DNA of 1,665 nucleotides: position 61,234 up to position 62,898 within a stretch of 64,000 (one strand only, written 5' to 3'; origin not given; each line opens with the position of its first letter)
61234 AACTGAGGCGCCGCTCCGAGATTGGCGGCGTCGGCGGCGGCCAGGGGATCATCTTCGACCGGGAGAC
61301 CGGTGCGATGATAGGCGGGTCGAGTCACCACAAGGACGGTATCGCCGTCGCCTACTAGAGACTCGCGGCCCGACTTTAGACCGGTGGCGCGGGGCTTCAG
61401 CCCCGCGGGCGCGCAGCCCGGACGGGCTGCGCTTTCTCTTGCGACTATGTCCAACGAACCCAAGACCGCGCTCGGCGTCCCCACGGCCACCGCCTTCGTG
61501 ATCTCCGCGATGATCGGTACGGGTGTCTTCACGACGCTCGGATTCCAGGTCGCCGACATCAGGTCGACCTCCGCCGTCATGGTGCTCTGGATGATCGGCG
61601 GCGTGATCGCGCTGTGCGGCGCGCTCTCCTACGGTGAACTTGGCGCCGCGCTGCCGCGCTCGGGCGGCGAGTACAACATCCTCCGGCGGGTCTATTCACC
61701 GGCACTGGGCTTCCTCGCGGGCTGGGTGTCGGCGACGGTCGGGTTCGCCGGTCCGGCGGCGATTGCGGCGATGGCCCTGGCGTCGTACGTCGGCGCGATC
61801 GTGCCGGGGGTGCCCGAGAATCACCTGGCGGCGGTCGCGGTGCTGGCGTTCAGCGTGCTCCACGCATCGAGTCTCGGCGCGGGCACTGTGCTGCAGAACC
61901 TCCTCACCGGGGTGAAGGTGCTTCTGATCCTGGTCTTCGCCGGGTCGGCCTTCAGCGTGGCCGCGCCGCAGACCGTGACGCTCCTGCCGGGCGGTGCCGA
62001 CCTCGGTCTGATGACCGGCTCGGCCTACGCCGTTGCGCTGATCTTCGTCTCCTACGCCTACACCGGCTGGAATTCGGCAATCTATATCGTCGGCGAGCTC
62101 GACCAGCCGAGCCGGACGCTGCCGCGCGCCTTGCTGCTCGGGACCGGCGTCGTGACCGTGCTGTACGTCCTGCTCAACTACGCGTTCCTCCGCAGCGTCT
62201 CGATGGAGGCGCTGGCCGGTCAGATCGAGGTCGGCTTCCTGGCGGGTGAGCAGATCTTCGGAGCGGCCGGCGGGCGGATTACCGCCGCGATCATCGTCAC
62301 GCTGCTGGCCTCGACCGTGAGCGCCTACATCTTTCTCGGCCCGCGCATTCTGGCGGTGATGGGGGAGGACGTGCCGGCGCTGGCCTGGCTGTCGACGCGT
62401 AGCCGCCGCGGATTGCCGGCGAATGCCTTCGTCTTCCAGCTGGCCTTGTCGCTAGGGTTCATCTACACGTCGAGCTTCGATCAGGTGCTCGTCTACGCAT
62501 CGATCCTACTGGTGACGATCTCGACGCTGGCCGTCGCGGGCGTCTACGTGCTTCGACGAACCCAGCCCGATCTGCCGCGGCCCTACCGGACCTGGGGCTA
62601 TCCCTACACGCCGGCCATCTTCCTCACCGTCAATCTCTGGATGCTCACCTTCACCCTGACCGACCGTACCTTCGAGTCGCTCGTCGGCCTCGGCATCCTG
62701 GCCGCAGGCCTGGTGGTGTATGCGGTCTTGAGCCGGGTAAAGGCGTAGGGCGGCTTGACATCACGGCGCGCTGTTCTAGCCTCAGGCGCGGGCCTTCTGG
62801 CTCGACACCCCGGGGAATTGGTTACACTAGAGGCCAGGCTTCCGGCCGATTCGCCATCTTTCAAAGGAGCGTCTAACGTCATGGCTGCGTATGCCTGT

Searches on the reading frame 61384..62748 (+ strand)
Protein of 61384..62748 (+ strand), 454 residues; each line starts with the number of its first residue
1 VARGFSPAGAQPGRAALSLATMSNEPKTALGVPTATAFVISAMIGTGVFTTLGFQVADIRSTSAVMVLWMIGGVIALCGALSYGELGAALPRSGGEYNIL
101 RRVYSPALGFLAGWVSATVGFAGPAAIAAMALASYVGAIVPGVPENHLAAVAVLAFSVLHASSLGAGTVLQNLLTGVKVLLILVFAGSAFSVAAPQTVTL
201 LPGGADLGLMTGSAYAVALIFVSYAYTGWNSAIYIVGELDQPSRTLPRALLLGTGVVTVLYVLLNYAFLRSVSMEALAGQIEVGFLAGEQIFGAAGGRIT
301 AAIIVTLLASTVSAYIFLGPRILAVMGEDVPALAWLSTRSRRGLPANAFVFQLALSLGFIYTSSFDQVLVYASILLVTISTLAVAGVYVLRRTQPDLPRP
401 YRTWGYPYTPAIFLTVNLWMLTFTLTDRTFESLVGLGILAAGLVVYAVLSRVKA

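Call 49: search_protein_families(library=pfam, proteins=[window:61384-62748:+], max_evalue=0.0001)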
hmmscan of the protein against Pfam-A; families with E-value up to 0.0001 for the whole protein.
window:61384-62748:+ (454 aa): 2 families
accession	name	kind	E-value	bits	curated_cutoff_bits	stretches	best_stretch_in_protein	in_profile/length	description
PF13520.12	AA_permease_2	-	2.9e-47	162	27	1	30-415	1-398/427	Amino acid permease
PF00324.27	AA_permease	-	4.7e-22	78.8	24.6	1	39-424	6-420/470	Amino acid permease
